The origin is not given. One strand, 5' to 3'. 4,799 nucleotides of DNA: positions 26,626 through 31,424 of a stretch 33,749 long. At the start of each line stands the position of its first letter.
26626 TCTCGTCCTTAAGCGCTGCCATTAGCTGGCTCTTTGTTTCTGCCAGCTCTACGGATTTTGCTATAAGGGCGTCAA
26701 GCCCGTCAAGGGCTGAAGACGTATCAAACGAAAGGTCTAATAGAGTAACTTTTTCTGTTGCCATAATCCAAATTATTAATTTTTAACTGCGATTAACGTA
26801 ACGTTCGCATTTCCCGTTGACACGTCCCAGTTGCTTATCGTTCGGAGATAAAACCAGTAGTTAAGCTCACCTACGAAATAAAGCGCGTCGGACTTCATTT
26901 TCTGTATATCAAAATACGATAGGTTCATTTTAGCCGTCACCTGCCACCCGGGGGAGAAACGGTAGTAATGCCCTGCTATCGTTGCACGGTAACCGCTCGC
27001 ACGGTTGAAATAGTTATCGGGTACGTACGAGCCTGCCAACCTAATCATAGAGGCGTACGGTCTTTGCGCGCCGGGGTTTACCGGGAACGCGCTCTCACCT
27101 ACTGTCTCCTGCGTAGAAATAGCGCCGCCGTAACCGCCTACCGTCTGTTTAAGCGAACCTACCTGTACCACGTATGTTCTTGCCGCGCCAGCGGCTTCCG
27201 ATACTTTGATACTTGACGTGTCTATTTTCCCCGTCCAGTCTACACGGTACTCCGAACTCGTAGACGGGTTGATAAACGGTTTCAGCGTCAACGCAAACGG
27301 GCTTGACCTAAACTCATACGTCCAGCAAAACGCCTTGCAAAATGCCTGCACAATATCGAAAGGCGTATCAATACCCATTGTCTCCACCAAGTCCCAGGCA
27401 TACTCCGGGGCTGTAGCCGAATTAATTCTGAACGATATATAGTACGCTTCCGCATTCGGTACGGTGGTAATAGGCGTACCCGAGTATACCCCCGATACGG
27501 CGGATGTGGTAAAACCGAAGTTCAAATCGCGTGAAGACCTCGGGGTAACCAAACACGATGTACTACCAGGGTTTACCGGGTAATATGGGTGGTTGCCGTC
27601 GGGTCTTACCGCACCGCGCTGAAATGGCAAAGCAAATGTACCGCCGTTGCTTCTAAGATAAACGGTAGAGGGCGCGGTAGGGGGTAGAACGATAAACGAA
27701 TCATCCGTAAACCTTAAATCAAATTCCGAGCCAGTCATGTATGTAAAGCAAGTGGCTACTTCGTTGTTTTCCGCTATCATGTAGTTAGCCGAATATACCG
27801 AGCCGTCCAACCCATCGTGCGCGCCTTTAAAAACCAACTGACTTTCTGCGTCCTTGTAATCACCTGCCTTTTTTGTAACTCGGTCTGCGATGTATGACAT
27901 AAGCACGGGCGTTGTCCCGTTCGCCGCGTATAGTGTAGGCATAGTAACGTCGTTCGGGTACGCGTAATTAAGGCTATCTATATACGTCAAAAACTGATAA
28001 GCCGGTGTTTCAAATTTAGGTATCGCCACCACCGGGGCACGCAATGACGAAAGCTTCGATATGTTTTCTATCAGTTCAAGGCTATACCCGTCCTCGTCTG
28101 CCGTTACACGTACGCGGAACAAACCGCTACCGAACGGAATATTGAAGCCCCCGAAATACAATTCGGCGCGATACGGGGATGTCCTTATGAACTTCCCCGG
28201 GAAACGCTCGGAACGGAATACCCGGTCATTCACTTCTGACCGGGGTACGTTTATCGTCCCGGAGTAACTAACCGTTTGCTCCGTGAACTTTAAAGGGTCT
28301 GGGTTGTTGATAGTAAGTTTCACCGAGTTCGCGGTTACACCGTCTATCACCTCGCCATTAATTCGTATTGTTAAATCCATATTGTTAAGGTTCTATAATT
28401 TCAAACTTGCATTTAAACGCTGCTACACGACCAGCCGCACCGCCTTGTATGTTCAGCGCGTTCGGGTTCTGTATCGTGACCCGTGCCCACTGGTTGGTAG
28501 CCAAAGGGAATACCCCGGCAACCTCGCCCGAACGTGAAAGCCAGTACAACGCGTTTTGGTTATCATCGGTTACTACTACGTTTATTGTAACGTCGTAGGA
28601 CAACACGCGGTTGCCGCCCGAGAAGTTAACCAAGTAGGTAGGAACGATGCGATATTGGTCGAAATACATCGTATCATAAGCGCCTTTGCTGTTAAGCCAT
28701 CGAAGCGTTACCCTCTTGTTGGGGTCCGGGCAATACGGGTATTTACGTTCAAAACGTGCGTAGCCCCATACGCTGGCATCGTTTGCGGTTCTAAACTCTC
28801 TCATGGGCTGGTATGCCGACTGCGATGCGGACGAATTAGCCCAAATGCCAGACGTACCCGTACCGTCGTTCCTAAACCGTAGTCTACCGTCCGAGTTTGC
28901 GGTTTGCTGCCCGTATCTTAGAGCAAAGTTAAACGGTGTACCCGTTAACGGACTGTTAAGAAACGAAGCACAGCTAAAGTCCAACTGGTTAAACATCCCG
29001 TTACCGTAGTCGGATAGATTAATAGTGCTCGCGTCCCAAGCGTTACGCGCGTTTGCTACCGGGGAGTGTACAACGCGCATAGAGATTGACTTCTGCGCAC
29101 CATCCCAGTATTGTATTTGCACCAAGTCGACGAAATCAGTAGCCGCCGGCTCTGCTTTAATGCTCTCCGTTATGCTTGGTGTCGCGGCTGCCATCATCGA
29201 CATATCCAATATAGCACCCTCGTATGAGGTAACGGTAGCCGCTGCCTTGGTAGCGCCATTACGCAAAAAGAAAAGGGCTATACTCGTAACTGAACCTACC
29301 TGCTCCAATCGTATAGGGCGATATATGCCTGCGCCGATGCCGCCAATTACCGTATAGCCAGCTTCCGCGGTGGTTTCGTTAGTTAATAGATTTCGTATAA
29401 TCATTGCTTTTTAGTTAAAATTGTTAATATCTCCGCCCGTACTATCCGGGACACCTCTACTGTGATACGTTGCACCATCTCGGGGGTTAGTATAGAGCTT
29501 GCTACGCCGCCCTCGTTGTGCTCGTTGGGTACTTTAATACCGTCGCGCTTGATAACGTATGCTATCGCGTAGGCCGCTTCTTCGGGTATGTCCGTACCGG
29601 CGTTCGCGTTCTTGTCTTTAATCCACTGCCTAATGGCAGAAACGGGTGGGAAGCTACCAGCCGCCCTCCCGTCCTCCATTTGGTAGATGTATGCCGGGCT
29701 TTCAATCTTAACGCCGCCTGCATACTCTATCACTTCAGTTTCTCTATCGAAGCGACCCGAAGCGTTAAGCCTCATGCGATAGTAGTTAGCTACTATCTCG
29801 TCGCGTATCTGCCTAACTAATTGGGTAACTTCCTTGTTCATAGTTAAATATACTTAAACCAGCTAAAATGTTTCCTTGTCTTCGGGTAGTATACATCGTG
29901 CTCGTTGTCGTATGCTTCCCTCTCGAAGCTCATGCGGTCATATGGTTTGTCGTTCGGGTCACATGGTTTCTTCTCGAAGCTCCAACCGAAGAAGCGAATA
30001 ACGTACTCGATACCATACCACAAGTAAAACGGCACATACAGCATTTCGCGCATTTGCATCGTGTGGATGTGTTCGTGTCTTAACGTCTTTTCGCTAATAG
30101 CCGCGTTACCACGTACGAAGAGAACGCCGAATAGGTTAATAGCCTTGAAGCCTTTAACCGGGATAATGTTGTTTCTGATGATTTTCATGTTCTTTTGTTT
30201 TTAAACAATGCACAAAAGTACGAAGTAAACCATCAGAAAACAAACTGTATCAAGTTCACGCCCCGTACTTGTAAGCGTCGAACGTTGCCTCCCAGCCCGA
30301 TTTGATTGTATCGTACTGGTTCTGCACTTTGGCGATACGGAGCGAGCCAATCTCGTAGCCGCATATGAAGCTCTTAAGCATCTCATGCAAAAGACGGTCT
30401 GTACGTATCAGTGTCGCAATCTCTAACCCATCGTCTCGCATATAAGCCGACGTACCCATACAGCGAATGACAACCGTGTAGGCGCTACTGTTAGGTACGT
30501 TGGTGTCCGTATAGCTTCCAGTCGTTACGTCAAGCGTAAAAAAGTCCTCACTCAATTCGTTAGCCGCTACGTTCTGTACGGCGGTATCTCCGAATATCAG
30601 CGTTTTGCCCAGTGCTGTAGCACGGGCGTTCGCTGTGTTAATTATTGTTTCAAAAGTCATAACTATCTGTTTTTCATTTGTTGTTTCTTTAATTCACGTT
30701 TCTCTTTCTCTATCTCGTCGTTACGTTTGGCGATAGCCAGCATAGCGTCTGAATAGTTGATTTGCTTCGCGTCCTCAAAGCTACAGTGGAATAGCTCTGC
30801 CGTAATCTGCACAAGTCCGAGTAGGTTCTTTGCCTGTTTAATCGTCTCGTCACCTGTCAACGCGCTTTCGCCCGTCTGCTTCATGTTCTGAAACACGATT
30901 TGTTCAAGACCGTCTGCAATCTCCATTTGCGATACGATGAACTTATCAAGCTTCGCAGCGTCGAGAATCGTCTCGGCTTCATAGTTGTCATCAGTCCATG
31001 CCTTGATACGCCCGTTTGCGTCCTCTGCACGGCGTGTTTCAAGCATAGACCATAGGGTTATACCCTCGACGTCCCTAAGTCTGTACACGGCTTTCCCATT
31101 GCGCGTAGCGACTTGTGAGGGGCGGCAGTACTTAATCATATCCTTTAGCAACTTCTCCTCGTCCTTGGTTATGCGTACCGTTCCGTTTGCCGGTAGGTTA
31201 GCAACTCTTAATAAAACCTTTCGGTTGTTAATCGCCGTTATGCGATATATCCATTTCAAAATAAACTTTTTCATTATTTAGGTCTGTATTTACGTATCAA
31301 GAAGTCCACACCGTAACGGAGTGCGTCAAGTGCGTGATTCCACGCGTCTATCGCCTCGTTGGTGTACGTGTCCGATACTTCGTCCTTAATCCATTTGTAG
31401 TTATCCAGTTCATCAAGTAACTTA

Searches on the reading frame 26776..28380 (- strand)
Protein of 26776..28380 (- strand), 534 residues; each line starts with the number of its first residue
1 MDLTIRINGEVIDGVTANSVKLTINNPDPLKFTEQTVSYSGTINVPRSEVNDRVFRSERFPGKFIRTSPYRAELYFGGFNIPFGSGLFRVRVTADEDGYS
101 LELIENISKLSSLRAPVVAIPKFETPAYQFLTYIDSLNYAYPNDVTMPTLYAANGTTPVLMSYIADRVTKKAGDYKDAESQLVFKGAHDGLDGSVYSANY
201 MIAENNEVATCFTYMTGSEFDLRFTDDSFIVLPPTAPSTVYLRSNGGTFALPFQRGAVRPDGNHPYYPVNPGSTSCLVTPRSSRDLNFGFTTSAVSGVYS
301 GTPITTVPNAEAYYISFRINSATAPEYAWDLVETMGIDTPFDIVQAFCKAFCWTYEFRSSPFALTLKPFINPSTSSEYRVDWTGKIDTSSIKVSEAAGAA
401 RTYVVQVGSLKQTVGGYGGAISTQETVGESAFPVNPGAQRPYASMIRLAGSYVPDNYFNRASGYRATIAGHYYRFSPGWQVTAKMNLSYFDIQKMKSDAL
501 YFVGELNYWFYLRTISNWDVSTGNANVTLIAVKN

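Call 12: search_protein_families(library=phrogs, proteins=[window:26776-28380:-], max_evalue=0.01)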
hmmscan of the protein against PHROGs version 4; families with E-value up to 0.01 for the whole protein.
window:26776-28380:- (534 aa): 0 families

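Call 29: search_protein_families(library=pfam, proteins=[window:26776-28380:-], max_evalue=0.05)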
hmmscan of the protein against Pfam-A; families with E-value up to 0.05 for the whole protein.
window:26776-28380:- (534 aa): 0 families

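Call 54: search_protein_families(library=ncbifam, proteins=[window:26776-28380:-], max_evalue=0.1)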
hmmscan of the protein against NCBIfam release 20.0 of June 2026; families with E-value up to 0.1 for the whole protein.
window:26776-28380:- (534 aa): 0 families

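Call 114: search_solved_structures(query=window:26776-28380:-, max_evalue=1)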
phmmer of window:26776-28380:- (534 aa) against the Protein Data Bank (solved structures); distinct sequences matched with E-value up to 1: 0.

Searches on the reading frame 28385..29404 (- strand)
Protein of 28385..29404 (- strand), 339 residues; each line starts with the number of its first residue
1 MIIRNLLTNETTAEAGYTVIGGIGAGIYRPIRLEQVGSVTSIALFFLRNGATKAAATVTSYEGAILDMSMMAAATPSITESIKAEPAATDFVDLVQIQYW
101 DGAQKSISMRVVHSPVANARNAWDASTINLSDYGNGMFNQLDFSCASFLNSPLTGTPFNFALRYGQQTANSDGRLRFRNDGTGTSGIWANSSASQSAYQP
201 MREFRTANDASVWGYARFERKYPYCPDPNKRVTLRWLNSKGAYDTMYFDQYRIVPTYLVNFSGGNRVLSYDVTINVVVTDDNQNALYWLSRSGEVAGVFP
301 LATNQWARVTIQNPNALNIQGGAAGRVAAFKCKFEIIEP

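Call 12: search_protein_families(library=phrogs, proteins=[window:28385-29404:-], max_evalue=0.01)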
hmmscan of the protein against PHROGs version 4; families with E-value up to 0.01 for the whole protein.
window:28385-29404:- (339 aa): 0 families

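Call 29: search_protein_families(library=pfam, proteins=[window:28385-29404:-], max_evalue=0.05)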
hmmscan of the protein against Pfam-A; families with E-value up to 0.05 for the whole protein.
window:28385-29404:- (339 aa): 0 families

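Call 54: search_protein_families(library=ncbifam, proteins=[window:28385-29404:-], max_evalue=0.1)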
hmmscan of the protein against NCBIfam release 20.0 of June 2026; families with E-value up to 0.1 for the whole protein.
window:28385-29404:- (339 aa): 0 families

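Call 113: search_solved_structures(query=window:28385-29404:-, max_evalue=1)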
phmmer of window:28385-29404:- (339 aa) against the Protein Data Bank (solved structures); distinct sequences matched with E-value up to 1: 1.
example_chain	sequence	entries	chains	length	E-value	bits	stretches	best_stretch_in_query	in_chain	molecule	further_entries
1whj_A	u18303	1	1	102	0.87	12.1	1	296-333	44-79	RIKEN cDNA 1700024K14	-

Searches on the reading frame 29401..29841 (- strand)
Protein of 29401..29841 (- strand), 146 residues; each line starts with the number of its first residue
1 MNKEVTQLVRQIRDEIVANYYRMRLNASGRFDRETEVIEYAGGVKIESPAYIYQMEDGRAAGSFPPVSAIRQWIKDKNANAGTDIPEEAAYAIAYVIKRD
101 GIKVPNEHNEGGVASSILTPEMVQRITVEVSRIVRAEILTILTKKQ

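Call 12: search_protein_families(library=phrogs, proteins=[window:29401-29841:-], max_evalue=0.01)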
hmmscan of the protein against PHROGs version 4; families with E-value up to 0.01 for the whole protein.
window:29401-29841:- (146 aa): 0 families

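Call 29: search_protein_families(library=pfam, proteins=[window:29401-29841:-], max_evalue=0.05)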
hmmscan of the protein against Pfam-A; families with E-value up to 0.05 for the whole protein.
window:29401-29841:- (146 aa): 0 families

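Call 54: search_protein_families(library=ncbifam, proteins=[window:29401-29841:-], max_evalue=0.1)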
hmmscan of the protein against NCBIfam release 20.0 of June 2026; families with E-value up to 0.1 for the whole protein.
window:29401-29841:- (146 aa): 0 families

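Call 55: search_dna_similar(query=window:29401-29841:-, collection=phages, mode=protein, max_rows=40, max_evalue=0.01, rows=spread)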
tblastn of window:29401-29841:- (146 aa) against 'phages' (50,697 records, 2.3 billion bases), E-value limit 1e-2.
Records with a match: 138; places in all: 138; records where one place covers at least 80% of the query: 137.
Best place of each record, by identity: 95-99% 13; 60-80% 1; <60% 124.
By first word of the organism name: Bacteroides 96; Phocaeicola 24; Parabacteroides 15; OM05-12 1; Bacteriophage 1; Tenacibaculum 1.
By host as written in the record: Bacteroides thetaiotaomicron VPI-5482 10; Bacteroides thetaiotaomicron DA638 8; Parabacteroides merdae DA116 6; Bacteroides ovatus DA687 6; Phocaeicola dorei DA26 5; Bacteroides caccae DA679 5; Bacteroides fragilis BL19 4; Phocaeicola massiliensis DA127 4; and 60 more.
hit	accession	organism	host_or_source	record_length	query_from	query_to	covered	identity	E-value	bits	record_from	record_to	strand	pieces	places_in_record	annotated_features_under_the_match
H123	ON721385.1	Bacteroides phage EMB2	Bacteroides uniformis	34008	1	146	100%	98.6%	2e-91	295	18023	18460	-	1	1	hypothetical protein (x2)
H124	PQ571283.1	Bacteroides phage BU3-1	Bacteroides uniformis BG24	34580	1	146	100%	97.9%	9e-91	292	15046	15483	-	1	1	hypothetical protein (x2)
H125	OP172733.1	Bacteroides phage BU241P1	Bacteroides uniformis DA241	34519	1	146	100%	97.3%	3e-90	291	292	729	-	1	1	hypothetical protein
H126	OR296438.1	Bacteroides phage C2_18_80S2P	Bacteroides uniformis MB18-80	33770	1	146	100%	96.6%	2e-89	288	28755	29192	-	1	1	hypothetical protein (x2)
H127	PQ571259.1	Bacteroides phage BF1-2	Bacteroides fragilis BL19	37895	1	144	99%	59.7%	1e-51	180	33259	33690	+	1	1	hypothetical protein (x2) | minor tail protein U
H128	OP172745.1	Phocaeicola phage BV737P2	Phocaeicola vulgatus DA737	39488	1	144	99%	54.9%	6e-45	161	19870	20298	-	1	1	hypothetical protein (x3)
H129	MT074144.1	Bacteroides phage HNL35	Bacteroides thetaiotaomicron VPI-5492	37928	1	144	99%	54.9%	9e-45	161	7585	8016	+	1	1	hypothetical protein (x3)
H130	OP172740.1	Phocaeicola phage BV200P1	Phocaeicola vulgatus DA200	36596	1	144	99%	54.2%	2e-44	160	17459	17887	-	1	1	hypothetical protein (x3)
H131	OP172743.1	Phocaeicola phage BV283P3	Phocaeicola vulgatus DA283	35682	1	144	99%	54.2%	6e-44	158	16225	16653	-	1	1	hypothetical protein (x2)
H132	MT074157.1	Bacteroides phage SJC20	Bacteroides thetaiotaomicron VPI-5505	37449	1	144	99%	53.5%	3e-44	159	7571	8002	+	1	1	hypothetical protein (x3)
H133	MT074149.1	Bacteroides phage SJC11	Bacteroides thetaiotaomicron VPI-5497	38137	1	144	99%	53.5%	3e-44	159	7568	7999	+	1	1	hypothetical protein (x3)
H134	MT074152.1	Bacteroides phage SJC14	Bacteroides thetaiotaomicron VPI-5500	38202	1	144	99%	53.5%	3e-44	159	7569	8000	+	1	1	hypothetical protein (x3)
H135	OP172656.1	Phocaeicola phage BD26P5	Phocaeicola dorei DA26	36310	1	144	99%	53.5%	6e-44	159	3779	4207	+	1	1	hypothetical protein (x3)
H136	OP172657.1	OM05-12 phage BD166P1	OM05-12 sp003438995 DA166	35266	1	144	99%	53.5%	6e-44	158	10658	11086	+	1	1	hypothetical protein (x2)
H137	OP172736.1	Phocaeicola phage BV57P1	Phocaeicola vulgatus DA57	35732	1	144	99%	53.5%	7e-44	158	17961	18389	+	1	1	hypothetical protein (x3)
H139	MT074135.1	Bacteroides phage ARB25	Bacteroides thetaiotaomicron VPI-5483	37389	1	144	99%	53.5%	3e-43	157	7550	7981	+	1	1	hypothetical protein (x3)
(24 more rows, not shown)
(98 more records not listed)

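Call 56: get_annotated_region(hit=H127, flank=12000)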
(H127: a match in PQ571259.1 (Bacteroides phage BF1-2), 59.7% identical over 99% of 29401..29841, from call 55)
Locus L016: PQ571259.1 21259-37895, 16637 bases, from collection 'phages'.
description: Bacteroides phage BF1-2, complete genome.
organism: Bacteroides phage BF1-2 (NCBI taxid 3385207)
taxonomy: Viruses
host: Bacteroides fragilis BL19; source: sewage from septic tank; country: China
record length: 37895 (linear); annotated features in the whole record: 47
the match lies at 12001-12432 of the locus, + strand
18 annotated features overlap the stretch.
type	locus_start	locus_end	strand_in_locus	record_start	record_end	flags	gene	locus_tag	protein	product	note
CDS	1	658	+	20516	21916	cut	-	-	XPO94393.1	DNA helicase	BF1-2_gp30; BF1-2_gp30; Annot2=(hmm profile search-phrog [Rank2]) phrog_62 DNA helicase;Annot3=(structure ...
CDS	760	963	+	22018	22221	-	-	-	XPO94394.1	hypothetical protein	BF1-2_gp31; BF1-2_gp31; None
CDS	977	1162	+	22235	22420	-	-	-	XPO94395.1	hypothetical protein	BF1-2_gp32; BF1-2_gp32; None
CDS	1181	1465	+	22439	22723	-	-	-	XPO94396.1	hypothetical protein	BF1-2_gp33; BF1-2_gp33; None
CDS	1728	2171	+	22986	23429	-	-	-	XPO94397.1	ORF136a-like protein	BF1-2_gp34; BF1-2_gp34; None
CDS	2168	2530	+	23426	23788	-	-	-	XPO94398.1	hypothetical protein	BF1-2_gp35; BF1-2_gp35; None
CDS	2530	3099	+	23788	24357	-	-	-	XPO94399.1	hypothetical protein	BF1-2_gp36; BF1-2_gp36; None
CDS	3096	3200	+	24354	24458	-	-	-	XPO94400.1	hypothetical protein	BF1-2_gp37; BF1-2_gp37; None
CDS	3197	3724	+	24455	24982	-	-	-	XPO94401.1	hypothetical protein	BF1-2_gp38; BF1-2_gp38; None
CDS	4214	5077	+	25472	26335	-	-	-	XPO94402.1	terminase small subunit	BF1-2_gp39; BF1-2_gp39; Annot2=(structure alignment-afuniprot50) AF-A0A1M5F6R6-F1-model_v4 DNA-packaging protein ...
CDS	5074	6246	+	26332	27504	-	-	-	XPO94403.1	terminase large subunit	BF1-2_gp40; BF1-2_gp40; Annot2=(structure alignment-afuniprot50) AF-A0A6M3K0K6-F1-model_v4 Putative ...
CDS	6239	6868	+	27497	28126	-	-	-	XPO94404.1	hypothetical protein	BF1-2_gp41; BF1-2_gp41; None; GrBNV_gp59-like protein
CDS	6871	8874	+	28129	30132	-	-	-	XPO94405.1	hypothetical protein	BF1-2_gp42; BF1-2_gp42; None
CDS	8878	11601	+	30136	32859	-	-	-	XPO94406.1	hypothetical protein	BF1-2_gp43; BF1-2_gp43; None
CDS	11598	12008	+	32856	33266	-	-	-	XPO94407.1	minor tail protein U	BF1-2_gp44; BF1-2_gp44; Annot2=(structure alignment-afuniprot50) AF-A0A8A3PSK0-F1-model_v4 Putative phage tail ...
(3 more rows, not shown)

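Call 57: get_annotated_region(hit=H139, flank=12000)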
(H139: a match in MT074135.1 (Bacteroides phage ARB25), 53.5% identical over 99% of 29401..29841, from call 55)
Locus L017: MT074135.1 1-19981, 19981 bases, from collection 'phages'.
description: Bacteroides phage ARB25, complete genome.
organism: Bacteroides phage ARB25 (NCBI taxid 2710494)
taxonomy: Viruses; Duplodnaviria; Heunggongvirae; Uroviricota; Caudoviricetes
host: Bacteroides thetaiotaomicron VPI-5483; source: primary sewage effluent collected as it entered a water treatment facility; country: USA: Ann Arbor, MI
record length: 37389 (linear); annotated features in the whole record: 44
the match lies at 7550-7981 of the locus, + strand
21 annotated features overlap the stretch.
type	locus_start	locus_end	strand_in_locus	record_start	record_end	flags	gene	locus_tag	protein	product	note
CDS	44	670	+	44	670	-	-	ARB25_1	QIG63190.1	hypothetical protein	-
CDS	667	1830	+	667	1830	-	-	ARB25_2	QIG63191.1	hypothetical protein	-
CDS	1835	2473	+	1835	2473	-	-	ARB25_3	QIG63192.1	hypothetical protein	-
CDS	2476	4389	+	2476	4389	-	-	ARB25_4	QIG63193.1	hypothetical protein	-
CDS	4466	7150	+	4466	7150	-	-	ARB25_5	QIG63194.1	hypothetical protein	-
CDS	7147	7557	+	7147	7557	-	-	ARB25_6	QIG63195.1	hypothetical protein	-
CDS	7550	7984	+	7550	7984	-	-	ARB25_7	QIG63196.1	hypothetical protein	-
CDS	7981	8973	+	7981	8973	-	-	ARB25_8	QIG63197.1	hypothetical protein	-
CDS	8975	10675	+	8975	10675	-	-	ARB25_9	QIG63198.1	hypothetical protein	-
CDS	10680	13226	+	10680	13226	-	-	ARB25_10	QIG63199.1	hypothetical protein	-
CDS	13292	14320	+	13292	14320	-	-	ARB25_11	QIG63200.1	hypothetical protein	-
CDS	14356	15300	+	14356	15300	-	-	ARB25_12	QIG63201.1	hypothetical protein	-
CDS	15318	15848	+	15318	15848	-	-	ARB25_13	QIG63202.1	hypothetical protein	-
CDS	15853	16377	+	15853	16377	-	-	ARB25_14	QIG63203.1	hypothetical protein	-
CDS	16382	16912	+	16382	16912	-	-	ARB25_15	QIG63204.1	hypothetical protein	-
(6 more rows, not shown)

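Call 66: search_protein_families(library=pfam, proteins=[L016:12001-12435:+, L017:7550-7984:+, L017:7147-7557:+, L017:18613-19152:+, L017:16915-17442:+, L017:1835-2473:+], max_evalue=0.1)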
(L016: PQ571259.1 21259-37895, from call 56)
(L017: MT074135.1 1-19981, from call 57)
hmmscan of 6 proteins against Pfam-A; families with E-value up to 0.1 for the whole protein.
L016:12001-12435:+ (144 aa): 0 families

L017:7550-7984:+ (144 aa): 0 families

L017:7147-7557:+ (136 aa): 0 families

L017:18613-19152:+ (179 aa): 1 family
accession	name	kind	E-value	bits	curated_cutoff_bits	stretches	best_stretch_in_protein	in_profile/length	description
PF20459.4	DUF6712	-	0.00011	22.6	25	1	83-156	32-105/121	Family of unknown function (DUF6712)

L017:16915-17442:+ (175 aa): 1 family
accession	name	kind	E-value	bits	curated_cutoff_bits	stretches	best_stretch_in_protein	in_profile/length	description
PF05887.16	Trypan_PARP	-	0.014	15.8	100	1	115-165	61-111/134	Procyclic acidic repetitive protein (PARP)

L017:1835-2473:+ (212 aa): 0 families

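Call 112: search_solved_structures(query=A2, max_evalue=1)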
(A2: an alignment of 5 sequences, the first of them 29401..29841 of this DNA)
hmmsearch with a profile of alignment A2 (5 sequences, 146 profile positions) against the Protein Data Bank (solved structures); distinct sequences matched with E-value up to 1: 1.
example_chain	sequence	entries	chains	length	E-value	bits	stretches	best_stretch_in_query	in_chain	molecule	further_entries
9hcj_J0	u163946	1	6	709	0.14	15.4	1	63-138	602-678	Nuclear pore protein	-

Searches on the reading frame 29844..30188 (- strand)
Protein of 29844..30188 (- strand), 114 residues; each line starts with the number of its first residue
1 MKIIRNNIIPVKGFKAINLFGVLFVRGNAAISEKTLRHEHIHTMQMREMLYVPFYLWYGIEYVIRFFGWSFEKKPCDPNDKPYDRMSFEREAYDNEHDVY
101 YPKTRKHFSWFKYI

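Call 12: search_protein_families(library=phrogs, proteins=[window:29844-30188:-], max_evalue=0.01)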
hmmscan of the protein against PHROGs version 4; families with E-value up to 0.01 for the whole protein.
window:29844-30188:- (114 aa): 3 families
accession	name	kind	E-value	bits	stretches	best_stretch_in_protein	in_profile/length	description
phrog_15610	-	other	1.5e-35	122.4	1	1-113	1-104/105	protease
phrog_37302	-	unknown function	0.004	18.6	1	11-75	27-87/98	-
phrog_16532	-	unknown function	0.0089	17.3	0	34-100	81-131/138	-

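Call 29: search_protein_families(library=pfam, proteins=[window:29844-30188:-], max_evalue=0.05)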
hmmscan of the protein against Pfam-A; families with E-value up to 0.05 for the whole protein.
window:29844-30188:- (114 aa): 0 families

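Call 116: search_protein_families(library=padloc, proteins=[window:29844-30188:-], max_evalue=0.01)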
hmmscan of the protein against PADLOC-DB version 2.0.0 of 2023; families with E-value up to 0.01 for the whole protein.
window:29844-30188:- (114 aa): 0 families

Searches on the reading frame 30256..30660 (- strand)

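Call 12: search_protein_families(library=phrogs, proteins=[window:30256-30660:-], max_evalue=0.01)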
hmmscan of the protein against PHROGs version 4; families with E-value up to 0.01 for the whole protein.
window:30256-30660:- (134 aa): 0 families

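Call 29: search_protein_families(library=pfam, proteins=[window:30256-30660:-], max_evalue=0.05)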
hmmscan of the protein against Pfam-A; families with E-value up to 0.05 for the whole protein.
window:30256-30660:- (134 aa): 1 family
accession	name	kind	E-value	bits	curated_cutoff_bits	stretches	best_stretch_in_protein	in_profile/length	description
PF18441.6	Hen1_Lam_C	-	0.012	15.9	25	1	8-50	87-129/136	Hen1 La-motif C-terminal domain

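Call 54: search_protein_families(library=ncbifam, proteins=[window:30256-30660:-], max_evalue=0.1)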
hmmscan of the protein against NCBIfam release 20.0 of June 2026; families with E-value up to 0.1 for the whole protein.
window:30256-30660:- (134 aa): 0 families

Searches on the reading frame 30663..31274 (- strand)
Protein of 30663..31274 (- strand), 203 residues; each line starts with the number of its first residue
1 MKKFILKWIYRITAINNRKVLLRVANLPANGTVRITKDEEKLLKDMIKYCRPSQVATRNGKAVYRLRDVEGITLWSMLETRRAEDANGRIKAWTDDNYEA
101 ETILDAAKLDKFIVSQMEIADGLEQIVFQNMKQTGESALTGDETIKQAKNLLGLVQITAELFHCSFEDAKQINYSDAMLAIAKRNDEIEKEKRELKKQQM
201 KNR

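Call 12: search_protein_families(library=phrogs, proteins=[window:30663-31274:-], max_evalue=0.01)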
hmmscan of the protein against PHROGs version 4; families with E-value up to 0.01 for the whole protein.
window:30663-31274:- (203 aa): 0 families

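Call 29: search_protein_families(library=pfam, proteins=[window:30663-31274:-], max_evalue=0.05)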
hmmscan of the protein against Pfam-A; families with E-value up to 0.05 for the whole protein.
window:30663-31274:- (203 aa): 1 family
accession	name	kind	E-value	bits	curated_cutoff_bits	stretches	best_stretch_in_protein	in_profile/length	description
PF04768.19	NAT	-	0.0037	17.5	27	1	89-134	62-114/168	NAT, N-acetyltransferase, of N-acetylglutamate synthase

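Call 54: search_protein_families(library=ncbifam, proteins=[window:30663-31274:-], max_evalue=0.1)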
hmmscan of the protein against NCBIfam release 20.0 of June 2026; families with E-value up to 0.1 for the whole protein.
window:30663-31274:- (203 aa): 1 family
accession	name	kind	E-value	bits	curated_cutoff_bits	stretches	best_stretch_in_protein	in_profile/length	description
NF003122.0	PRK04040.1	equivalog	0.06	12.9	155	0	164-200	25-60/189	adenylate kinase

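Call 111: search_solved_structures(query=window:30663-31274:-, max_evalue=1)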
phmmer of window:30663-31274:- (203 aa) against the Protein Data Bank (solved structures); distinct sequences matched with E-value up to 1: 1.
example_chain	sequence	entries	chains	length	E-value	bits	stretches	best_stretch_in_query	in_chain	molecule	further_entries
8ppr_Z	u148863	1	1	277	0.16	15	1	100-148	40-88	ZW10 interactor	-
